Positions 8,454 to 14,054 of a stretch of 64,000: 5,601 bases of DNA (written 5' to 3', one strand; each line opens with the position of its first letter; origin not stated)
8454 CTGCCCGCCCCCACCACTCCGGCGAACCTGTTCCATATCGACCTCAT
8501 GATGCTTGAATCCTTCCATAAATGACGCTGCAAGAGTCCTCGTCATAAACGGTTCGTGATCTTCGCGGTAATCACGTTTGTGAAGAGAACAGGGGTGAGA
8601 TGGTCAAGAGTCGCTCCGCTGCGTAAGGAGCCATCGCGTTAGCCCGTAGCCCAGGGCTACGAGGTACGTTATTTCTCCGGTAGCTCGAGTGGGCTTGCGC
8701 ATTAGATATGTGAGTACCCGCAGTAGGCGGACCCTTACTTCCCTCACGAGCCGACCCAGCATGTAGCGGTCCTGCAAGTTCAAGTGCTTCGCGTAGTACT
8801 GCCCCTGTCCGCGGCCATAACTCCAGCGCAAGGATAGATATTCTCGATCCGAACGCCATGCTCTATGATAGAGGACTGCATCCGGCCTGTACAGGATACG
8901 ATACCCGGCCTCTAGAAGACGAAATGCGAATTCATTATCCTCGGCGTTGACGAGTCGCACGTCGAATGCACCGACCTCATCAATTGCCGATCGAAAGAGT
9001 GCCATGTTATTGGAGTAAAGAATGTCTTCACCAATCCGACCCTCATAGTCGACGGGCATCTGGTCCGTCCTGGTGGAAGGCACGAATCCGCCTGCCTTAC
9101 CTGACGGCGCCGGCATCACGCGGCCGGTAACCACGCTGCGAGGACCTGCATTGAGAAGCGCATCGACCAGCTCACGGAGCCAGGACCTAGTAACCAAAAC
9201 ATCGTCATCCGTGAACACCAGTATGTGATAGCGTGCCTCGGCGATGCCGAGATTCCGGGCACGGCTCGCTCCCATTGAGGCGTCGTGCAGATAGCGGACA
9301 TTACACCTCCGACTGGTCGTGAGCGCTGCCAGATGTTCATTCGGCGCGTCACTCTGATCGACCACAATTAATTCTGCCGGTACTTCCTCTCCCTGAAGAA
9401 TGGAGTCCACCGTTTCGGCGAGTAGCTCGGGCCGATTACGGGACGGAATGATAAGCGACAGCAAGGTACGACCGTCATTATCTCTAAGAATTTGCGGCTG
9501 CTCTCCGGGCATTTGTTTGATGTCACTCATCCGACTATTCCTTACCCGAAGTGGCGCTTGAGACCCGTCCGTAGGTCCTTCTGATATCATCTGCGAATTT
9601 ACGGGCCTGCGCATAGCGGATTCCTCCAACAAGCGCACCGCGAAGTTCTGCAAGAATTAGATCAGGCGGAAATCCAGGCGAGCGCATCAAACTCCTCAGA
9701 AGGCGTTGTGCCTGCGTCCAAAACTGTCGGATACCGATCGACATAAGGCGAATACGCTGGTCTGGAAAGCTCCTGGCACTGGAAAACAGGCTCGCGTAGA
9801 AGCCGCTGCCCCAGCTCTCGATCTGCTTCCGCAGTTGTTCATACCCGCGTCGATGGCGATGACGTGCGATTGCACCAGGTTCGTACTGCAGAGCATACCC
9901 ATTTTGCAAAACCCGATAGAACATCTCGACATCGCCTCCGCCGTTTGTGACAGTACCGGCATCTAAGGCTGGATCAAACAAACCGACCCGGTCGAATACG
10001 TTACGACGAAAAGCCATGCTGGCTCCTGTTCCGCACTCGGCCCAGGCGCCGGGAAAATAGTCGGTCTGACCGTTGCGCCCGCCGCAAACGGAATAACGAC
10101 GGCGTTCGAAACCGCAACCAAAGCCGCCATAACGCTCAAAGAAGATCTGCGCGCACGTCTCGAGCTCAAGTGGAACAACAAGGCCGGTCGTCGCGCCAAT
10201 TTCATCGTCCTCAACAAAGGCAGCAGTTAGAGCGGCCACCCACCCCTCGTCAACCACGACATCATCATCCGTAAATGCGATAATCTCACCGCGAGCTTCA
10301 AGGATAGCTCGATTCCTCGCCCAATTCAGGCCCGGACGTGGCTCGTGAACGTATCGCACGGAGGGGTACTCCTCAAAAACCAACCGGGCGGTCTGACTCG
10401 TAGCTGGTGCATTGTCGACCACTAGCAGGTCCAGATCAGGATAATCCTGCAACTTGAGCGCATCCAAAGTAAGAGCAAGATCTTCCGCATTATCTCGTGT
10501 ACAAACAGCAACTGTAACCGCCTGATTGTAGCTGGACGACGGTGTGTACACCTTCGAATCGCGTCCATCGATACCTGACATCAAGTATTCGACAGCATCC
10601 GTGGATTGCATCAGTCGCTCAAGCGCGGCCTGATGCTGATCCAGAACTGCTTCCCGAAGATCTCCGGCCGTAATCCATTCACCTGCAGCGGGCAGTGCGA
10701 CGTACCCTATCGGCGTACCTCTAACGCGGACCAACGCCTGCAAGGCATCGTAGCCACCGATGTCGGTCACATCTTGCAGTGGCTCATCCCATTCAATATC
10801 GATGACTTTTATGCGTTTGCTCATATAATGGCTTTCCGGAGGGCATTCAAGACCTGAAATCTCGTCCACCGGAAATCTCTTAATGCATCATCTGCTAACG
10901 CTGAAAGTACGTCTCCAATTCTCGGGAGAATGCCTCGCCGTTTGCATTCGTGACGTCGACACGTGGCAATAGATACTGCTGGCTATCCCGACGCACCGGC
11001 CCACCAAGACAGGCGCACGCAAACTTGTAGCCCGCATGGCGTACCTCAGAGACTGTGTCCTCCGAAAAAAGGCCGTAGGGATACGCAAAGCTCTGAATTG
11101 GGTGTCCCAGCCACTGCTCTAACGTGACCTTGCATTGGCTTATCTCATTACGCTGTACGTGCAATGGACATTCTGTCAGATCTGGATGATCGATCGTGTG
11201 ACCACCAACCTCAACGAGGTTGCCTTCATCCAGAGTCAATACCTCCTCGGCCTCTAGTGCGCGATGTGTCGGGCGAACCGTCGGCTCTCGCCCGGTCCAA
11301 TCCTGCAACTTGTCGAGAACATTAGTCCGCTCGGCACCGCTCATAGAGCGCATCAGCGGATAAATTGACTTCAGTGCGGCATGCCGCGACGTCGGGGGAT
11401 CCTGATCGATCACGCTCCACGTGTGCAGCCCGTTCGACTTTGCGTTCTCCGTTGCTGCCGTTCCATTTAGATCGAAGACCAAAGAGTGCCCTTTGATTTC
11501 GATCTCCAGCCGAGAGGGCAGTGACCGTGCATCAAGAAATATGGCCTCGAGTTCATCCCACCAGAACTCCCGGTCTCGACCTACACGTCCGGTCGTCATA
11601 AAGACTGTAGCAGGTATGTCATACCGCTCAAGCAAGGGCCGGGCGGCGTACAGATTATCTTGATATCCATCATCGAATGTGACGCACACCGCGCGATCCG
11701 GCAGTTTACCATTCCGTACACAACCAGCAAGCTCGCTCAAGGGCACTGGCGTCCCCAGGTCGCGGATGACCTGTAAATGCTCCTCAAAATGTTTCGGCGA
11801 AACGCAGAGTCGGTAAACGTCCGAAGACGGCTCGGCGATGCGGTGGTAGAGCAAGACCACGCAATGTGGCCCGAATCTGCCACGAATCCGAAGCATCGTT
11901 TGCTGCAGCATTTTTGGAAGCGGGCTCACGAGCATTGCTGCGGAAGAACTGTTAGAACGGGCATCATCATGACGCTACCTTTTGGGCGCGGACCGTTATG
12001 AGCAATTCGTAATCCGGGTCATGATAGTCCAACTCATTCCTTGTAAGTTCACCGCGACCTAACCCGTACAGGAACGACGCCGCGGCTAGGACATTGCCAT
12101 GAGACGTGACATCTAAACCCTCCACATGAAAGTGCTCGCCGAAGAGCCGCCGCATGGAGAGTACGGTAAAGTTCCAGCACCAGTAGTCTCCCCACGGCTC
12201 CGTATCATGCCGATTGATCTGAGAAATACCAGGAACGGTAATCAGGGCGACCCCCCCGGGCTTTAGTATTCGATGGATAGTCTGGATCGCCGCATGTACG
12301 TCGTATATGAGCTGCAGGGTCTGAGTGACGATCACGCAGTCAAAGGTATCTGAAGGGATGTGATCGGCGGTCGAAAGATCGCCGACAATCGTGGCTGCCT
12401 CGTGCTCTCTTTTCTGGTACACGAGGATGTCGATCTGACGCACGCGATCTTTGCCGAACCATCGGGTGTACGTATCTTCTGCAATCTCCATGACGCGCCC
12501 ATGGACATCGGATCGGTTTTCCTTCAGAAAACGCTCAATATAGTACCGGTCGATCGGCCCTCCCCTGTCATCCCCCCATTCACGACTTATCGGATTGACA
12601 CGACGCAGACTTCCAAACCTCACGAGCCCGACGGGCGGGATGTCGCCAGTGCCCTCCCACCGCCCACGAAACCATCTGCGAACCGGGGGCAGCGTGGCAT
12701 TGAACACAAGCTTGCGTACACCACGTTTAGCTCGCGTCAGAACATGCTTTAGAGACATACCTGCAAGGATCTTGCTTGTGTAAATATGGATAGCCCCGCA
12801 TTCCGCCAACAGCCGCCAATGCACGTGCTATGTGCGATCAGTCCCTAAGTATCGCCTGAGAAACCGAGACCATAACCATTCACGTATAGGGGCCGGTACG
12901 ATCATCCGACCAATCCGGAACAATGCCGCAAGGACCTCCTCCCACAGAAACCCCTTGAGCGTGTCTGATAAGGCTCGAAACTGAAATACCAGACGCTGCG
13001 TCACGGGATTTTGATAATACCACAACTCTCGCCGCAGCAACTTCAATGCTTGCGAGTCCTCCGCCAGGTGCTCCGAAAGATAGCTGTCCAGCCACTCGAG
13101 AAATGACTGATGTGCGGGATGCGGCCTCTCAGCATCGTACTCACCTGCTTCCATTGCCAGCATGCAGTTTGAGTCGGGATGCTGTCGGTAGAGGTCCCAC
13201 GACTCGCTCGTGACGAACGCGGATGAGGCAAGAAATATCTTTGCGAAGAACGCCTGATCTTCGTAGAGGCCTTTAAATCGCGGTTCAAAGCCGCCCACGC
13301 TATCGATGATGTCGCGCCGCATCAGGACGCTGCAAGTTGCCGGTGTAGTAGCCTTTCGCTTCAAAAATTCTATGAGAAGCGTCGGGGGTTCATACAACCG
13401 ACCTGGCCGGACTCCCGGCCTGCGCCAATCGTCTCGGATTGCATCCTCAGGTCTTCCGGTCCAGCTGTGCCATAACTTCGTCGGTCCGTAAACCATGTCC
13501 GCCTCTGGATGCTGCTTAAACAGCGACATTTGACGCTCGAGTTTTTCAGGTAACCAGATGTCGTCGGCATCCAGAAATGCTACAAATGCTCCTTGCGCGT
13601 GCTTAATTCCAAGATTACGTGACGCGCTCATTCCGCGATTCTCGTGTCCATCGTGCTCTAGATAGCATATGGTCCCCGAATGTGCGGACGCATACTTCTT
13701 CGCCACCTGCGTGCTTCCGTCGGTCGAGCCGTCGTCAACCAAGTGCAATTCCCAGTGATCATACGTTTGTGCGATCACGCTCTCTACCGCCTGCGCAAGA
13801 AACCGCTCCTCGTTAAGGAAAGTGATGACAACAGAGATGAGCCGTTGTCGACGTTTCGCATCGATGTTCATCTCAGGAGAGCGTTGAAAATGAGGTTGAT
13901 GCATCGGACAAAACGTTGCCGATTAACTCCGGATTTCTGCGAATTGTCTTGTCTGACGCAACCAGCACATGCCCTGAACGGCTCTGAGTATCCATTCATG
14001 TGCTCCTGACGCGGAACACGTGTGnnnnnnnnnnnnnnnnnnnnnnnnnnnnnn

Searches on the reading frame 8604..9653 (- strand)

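Call 5: search_protein_families(library=pfam, proteins=[window:8604-9653:-], max_evalue=0.01)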
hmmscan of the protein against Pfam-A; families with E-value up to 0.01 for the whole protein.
window:8604-9653:- (349 aa): 5 families
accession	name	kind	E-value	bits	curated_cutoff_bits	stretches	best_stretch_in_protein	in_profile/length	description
PF00535.33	Glycos_transf_2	-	2.4e-18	67.1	23.3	1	66-182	1-119/168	Glycosyl transferase family 2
PF13641.12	Glyco_tranf_2_3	-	5.1e-13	50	27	1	65-273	3-221/230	Glycosyltransferase like family 2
PF10111.15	Glyco_tranf_2_2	-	3.1e-07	30.6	27.3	1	66-159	1-99/276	Glycosyltransferase like family 2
PF13632.12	Glyco_trans_2_3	-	1.9e-06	28.3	27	1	148-318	5-161/198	Glycosyl transferase family group 2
PF13506.12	Glyco_transf_21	-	1.2e-05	25.3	21.7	1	136-261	25-152/174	Glycosyl transferase family 21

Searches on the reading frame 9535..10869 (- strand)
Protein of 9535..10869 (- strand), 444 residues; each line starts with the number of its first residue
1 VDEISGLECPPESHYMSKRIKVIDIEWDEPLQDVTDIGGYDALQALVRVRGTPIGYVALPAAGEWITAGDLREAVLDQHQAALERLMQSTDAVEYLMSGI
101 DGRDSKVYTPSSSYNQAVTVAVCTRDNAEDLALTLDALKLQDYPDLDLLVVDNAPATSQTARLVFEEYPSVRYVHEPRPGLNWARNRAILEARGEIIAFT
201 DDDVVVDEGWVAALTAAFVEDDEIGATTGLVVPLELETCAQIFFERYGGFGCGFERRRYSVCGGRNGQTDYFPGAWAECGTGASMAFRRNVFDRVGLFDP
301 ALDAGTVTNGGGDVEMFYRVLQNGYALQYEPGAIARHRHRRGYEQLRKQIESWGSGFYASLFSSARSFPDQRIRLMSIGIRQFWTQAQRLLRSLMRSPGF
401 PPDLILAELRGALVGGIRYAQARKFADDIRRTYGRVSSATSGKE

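Call 5: search_protein_families(library=pfam, proteins=[window:9535-10869:-], max_evalue=0.01)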
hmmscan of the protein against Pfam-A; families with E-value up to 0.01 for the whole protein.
window:9535-10869:- (444 aa): 4 families
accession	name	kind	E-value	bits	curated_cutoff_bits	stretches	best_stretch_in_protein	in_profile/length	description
PF00535.33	Glycos_transf_2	-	6.4e-19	68.9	23.3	1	119-226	1-111/168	Glycosyl transferase family 2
PF13641.12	Glyco_tranf_2_3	-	5.9e-15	56.3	27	1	117-354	2-228/230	Glycosyltransferase like family 2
PF13506.12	Glyco_transf_21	-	4.5e-06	26.7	21.7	1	186-300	23-122/174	Glycosyl transferase family 21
PF13632.12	Glyco_trans_2_3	-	1.1e-05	25.8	27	1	196-377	1-158/198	Glycosyl transferase family group 2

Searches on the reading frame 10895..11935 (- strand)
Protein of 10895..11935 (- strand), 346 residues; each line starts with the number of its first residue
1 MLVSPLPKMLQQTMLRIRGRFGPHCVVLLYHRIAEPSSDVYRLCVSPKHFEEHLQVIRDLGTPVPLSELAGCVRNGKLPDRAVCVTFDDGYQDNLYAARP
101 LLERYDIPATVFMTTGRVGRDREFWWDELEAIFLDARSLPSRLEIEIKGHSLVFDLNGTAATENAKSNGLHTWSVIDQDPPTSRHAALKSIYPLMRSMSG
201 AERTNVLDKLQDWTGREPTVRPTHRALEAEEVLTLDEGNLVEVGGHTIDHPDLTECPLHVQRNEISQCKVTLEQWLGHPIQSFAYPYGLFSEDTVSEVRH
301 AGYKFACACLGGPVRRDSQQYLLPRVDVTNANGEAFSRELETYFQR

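Call 5: search_protein_families(library=pfam, proteins=[window:10895-11935:-], max_evalue=0.01)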
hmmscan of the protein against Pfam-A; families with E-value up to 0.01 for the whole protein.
window:10895-11935:- (346 aa): 1 family
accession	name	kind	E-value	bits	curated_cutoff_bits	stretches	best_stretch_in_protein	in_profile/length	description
PF01522.26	Polysacc_deac_1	-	4.6e-25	88.4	23.1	2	235-305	54-123/124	Polysaccharide deacetylase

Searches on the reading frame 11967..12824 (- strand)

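Call 6: search_protein_families(library=pfam, proteins=[window:11967-12824:-], max_evalue=0.01)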
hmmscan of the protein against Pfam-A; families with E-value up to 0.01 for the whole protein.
window:11967-12824:- (285 aa): 6 families
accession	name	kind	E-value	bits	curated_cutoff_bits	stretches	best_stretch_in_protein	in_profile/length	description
PF13489.12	Methyltransf_23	-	1.4e-09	38.3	27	1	145-218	77-138/164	Methyltransferase domain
PF08241.18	Methyltransf_11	-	7.2e-09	36.6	21.2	1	139-195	38-95/95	Methyltransferase domain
PF13649.12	Methyltransf_25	-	2.2e-05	25.5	27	1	139-191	44-97/97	Methyltransferase domain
PF08242.18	Methyltransf_12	-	3.5e-05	24.9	30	1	153-192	64-97/98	Methyltransferase domain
PF13847.12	Methyltransf_31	-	3.9e-05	23.8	27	1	156-199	70-113/145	Methyltransferase domain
PF01209.24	Ubie_methyltran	-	0.00053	19.9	20.1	1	157-195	113-151/233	ubiE/COQ5 methyltransferase family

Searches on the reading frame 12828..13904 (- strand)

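Call 6: search_protein_families(library=pfam, proteins=[window:12828-13904:-], max_evalue=0.01)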
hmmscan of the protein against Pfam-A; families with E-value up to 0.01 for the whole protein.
window:12828-13904:- (358 aa): 4 families
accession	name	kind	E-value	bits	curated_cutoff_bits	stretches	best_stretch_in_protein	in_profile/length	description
PF00535.33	Glycos_transf_2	-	2e-34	119.4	23.3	1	24-140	1-114/168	Glycosyl transferase family 2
PF10111.15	Glyco_tranf_2_2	-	4.2e-18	66.2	27.3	1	24-241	1-217/276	Glycosyltransferase like family 2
PF13641.12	Glyco_tranf_2_3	-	2.1e-13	51.3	27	1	21-208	2-179/230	Glycosyltransferase like family 2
PF13704.12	Glyco_tranf_2_4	-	3e-05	24.9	27.5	1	31-117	2-84/98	Glycosyl transferase family 2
